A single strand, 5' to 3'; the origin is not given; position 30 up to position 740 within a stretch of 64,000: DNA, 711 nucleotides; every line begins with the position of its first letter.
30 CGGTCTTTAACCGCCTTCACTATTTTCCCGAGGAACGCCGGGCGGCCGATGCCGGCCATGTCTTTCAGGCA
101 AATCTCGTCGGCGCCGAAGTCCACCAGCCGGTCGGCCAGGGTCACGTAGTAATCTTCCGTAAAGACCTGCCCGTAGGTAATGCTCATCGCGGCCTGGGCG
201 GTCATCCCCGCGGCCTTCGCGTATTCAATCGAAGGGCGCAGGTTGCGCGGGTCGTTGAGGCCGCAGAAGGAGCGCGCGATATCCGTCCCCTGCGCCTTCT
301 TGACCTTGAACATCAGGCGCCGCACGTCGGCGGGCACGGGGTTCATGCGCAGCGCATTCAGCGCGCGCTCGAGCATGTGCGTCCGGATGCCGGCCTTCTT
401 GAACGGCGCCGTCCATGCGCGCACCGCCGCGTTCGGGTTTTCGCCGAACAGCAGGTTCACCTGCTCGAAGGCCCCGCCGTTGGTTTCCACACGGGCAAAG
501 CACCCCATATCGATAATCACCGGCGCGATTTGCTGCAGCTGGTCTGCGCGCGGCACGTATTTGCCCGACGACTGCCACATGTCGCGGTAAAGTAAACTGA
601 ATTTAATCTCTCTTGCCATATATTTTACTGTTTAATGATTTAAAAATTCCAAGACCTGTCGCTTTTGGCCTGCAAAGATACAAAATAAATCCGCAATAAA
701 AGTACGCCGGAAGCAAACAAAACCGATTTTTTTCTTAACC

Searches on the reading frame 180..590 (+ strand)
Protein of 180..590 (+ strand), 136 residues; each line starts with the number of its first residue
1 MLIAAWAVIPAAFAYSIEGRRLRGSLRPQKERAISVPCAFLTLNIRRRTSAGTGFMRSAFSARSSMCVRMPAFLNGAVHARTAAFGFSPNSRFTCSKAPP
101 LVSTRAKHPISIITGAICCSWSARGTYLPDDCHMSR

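Call 68: search_protein_families(library=pfam, alignment_id=A5, max_evalue=0.00001)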
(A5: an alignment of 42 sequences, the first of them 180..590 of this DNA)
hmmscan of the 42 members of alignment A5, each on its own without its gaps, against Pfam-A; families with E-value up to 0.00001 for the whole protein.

A. member 1, window:180-590:+ (136 aa): 0 families

B. families by the number of members that match (of 42 scanned): 83 families (the first 25 are shown)
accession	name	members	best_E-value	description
PF00535.33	Glycos_transf_2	2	7.5e-34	Glycosyl transferase family 2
PF01476.26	LysM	2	4.6e-26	LysM domain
PF13641.12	Glyco_tranf_2_3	2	1.5e-16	Glycosyltransferase like family 2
PF10111.15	Glyco_tranf_2_2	2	2.4e-14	Glycosyltransferase like family 2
PF13905.12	Thioredoxin_8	2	1.1e-13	Thioredoxin-like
PF00578.27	AhpC-TSA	2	9e-13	AhpC/TSA family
PF04055.27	Radical_SAM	2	1.9e-11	Radical SAM superfamily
PF13353.11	Fer4_12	2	6.7e-06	4Fe-4S single cluster domain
PF00478.31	IMPDH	1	1.1e-156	IMP dehydrogenase / GMP reductase domain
PF02547.20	Queuosine_synth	1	1.6e-96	Queuosine biosynthesis protein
PF13561.12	adh_short_C2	1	4.3e-71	Enoyl-(Acyl carrier protein) reductase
PF13614.12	AAA_31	1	1.3e-68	AAA domain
PF19841.4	GldN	1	2.5e-68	Gliding motility associated protein GldN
PF00106.31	adh_short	1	3.3e-59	short chain dehydrogenase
PF00204.31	DNA_gyraseB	1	1.6e-57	DNA gyrase B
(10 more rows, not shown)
